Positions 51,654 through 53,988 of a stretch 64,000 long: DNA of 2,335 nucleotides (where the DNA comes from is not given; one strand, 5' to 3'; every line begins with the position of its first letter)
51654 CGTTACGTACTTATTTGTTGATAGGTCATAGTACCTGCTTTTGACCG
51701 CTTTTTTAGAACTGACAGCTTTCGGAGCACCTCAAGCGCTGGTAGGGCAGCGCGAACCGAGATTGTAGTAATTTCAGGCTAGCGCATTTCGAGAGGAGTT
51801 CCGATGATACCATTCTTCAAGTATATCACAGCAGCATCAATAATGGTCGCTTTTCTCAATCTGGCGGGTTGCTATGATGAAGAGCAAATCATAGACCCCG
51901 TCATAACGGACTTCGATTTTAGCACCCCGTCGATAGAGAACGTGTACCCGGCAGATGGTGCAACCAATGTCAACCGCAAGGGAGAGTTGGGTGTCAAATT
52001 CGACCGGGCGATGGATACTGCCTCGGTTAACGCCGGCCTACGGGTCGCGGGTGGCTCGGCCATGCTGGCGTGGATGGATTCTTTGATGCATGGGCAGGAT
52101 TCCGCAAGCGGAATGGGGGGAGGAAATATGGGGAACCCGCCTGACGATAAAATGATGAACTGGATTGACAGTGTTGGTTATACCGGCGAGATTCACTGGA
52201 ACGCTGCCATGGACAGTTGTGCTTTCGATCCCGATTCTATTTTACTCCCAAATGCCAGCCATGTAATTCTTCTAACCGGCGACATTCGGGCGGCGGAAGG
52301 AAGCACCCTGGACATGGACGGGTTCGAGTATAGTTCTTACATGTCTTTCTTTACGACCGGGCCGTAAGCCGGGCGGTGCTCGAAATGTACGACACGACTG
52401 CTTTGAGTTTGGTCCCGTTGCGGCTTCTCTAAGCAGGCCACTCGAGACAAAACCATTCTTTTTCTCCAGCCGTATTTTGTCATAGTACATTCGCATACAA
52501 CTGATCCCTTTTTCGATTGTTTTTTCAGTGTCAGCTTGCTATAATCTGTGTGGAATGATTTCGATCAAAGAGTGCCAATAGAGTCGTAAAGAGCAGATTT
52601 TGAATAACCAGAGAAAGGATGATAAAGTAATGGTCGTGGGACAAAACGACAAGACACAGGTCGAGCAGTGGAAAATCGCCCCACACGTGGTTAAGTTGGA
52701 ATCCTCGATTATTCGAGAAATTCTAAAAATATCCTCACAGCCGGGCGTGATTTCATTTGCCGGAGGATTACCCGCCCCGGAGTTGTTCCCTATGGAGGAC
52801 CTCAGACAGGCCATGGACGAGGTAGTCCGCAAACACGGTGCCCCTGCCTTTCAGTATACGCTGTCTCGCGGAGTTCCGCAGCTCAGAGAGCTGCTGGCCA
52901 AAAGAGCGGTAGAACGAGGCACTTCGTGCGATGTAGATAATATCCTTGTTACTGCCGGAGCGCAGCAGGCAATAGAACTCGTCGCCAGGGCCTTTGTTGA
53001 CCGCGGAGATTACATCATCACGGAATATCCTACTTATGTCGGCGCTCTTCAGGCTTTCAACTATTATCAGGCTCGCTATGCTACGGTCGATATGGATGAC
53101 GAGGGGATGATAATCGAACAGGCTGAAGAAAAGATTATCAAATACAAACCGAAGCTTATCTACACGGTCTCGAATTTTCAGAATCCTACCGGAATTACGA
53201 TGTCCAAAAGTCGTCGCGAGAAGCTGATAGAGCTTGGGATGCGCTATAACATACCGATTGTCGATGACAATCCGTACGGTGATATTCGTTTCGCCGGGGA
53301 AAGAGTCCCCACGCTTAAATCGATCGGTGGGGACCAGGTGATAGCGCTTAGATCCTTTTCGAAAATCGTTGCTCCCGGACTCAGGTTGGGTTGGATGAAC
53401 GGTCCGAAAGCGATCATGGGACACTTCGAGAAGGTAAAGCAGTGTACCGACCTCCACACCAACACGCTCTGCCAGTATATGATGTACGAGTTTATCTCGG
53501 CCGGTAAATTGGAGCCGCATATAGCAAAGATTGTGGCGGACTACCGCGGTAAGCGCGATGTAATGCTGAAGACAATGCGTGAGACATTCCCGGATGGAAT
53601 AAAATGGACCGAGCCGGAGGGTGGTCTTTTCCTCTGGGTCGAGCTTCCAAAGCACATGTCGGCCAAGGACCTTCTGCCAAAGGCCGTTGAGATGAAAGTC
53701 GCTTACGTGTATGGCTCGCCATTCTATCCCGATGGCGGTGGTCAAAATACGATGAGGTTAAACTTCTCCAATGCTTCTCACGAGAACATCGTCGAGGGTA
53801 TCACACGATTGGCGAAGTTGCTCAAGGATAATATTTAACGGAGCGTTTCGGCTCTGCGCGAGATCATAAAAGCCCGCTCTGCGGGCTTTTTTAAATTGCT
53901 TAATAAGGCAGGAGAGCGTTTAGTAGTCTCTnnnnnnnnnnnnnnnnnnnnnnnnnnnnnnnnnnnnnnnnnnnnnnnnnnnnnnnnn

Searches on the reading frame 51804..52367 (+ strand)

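Call 24: search_protein_families(library=pfam, proteins=[window:51804-52367:+], max_evalue=0.0001)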
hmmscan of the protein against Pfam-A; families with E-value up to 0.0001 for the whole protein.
window:51804-52367:+ (187 aa): 1 family
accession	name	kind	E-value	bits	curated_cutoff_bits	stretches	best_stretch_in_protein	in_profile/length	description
PF13205.12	Big_5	-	3.4e-08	34.6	23.6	1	41-81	4-44/105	Bacterial Ig-like domain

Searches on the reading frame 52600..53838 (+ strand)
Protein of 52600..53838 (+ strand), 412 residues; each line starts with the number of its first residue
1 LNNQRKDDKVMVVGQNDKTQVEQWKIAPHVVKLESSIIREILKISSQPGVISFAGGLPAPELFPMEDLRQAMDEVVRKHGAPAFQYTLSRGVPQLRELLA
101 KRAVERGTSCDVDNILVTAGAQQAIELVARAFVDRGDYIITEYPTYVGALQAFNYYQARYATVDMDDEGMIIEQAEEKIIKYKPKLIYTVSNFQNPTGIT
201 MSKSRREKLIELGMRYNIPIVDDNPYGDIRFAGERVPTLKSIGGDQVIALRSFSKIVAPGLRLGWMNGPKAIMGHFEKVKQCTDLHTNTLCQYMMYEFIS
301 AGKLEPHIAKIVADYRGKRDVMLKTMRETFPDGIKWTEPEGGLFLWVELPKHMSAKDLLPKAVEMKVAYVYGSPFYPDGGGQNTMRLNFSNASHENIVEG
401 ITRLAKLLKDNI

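Call 3: search_protein_families(library=pfam, proteins=[window:52600-53838:+], max_evalue=0.01)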
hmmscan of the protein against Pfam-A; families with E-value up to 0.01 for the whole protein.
window:52600-53838:+ (412 aa): 4 families
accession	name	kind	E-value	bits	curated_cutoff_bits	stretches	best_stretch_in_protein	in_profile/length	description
PF00155.27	Aminotran_1_2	-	2.5e-34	119.5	19.7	1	64-404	18-361/361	Aminotransferase class I and II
PF12897.13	Asp_aminotransf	-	6.4e-06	25.7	27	1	139-381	127-380/421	Aspartate amino-transferase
PF01053.26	Cys_Met_Meta_PP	-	0.0045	16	27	1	113-224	68-174/381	Cys/Met metabolism PLP-dependent enzyme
PF00266.25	Aminotran_5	-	0.0071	15.8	21.5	1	113-200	62-155/371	Aminotransferase class-V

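Call 4: search_protein_families(library=ncbifam, proteins=[window:52600-53838:+], max_evalue=0.01)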
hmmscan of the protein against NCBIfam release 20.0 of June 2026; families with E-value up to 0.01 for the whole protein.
window:52600-53838:+ (412 aa): 74 families (the best 25 are shown)
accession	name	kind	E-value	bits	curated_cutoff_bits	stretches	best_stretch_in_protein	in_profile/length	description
NF052282.1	PLP_TF_PdxR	equivalog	7.8e-76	255.9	320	1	43-404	90-447/448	MocR-like pyridoxine biosynthesis transcription factor PdxR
NF052290.2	MocR_like_YczR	exception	9.2e-65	219.1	487.4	1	65-406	119-456/458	MocR-like transcription factor YczR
NF052281.1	rhizopine_MocR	equivalog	2.8e-55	187.8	650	1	25-407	99-478/479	rhizopine catabolism transcriptional regulator MocR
TIGR04461.1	endura_MppQ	equivalog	2.3e-53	181.6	540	1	49-394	13-366/392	enduracididine biosynthesis enzyme MppQ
NF041364.1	GntC_guanitoxin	equivalog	3.7e-47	160.9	415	1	60-406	8-355/356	guanitoxin biosynthesis PLP-dependent (S)-gamma-hydroxy-L-arginine cyclodehydratase GntC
NF052286.1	ecto_TF_EhuR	exception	8.2e-44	149.9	480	1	68-410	113-451/458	MocR-like ectoine utilization transcription factor EhuR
NF052285.1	GABA_TF_GabR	exception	5.7e-41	140.8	600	1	48-407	92-455/456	MocR-like transcriptional regulator GabR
NF004770.0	PRK06108.1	subfamily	3.1e-37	128.3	422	1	20-410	7-394/396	pyridoxal phosphate-dependent aminotransferase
NF006967.0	PRK09440.1-5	equivalog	6.3e-33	114.1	402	1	38-410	26-417/424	valine--pyruvate transaminase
NF041091.1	asp_aminotase_Arch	equivalog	5.8e-32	110.9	550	1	83-408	57-375/376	aspartate aminotransferase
NF005588.0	PRK07309.1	equivalog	2e-31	109.3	576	1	28-410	9-388/391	pyridoxal phosphate-dependent aminotransferase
NF006230.0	PRK08363.1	equivalog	6.7e-31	107.5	534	1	64-409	47-393/398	alanine aminotransferase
TIGR03947.1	viomycin_VioD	equivalog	4.3e-30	104.8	390.9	1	65-408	26-359/359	capreomycidine synthase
NF005732.0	PRK07550.1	equivalog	8.8e-30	104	366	1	59-407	41-387/389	aminotransferase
NF004621.0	PRK05957.1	equivalog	1e-28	100.2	498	1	37-410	15-385/389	pyridoxal phosphate-dependent aminotransferase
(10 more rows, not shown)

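Call 32: search_solved_structures(query=window:52600-53838:+, max_evalue=1e-20)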
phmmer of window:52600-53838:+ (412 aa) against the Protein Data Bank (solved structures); distinct sequences matched with E-value up to 1e-20: 28.
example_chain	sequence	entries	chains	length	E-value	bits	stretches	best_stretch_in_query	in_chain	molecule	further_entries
1x0m_A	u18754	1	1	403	6.8e-105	354.8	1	30-411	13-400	Aminotransferase II Homologue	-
3aov_A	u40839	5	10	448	8.7e-105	354.5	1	29-411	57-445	Putative uncharacterized protein PH0207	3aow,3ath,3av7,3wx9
1wst_A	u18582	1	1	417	2.2e-97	330.1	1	32-411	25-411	multiple substrate aminotransferase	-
2egy_A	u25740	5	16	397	1.1e-84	288.2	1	32-409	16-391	Alpha-aminodipate aminotransferase | 2-aminoadipate transaminase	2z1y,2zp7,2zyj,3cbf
1vp4_A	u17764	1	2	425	1.6e-78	267.9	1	27-408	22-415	aminotransferase, putative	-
2zc0_A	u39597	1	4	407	2.4e-64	221.3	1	49-410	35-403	Alanine glyoxylate transaminase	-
4gdy_A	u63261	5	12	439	2.9e-46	161.7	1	47-411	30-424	Kynurenine/alpha-aminoadipate aminotransferase, mitochondrial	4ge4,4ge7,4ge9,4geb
2xh1_A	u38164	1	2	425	6.8e-46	160.5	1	47-411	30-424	KYNURENINE/ALPHA-AMINOADIPATE AMINOTRANSFERASE, MITOCHONDRIAL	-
2qlr_A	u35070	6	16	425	6.8e-46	160.5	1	47-411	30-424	Kynurenine/alpha-aminoadipate aminotransferase mitochondrial | Kynurenine/alpha-aminoadipate aminotransferase, mitochondrial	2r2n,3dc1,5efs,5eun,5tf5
2vgz_A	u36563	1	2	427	6.9e-46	160.5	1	47-411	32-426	KYNURENINE/ALPHA-AMINOADIPATE AMINOTRANSFERASE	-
6d0a_A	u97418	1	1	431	7.2e-46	160.5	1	47-411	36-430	Kynurenine/alpha-aminoadipate aminotransferase, mitochondrial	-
3ue8_A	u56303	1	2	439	7.8e-46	160.4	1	47-411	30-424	Kynurenine/alpha-aminoadipate aminotransferase, mitochondrial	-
6t8p_A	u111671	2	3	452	8.7e-46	160.2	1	47-411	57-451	Kynurenine/alpha-aminoadipate aminotransferase, mitochondrial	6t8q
8tn2_A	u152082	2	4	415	1.4e-44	156.3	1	46-390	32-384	PLP-dependent aminotransferase MppQ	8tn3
6hnb_A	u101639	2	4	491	2.2e-33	119.4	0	50-228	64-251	Aromatic amino acid aminotransferase I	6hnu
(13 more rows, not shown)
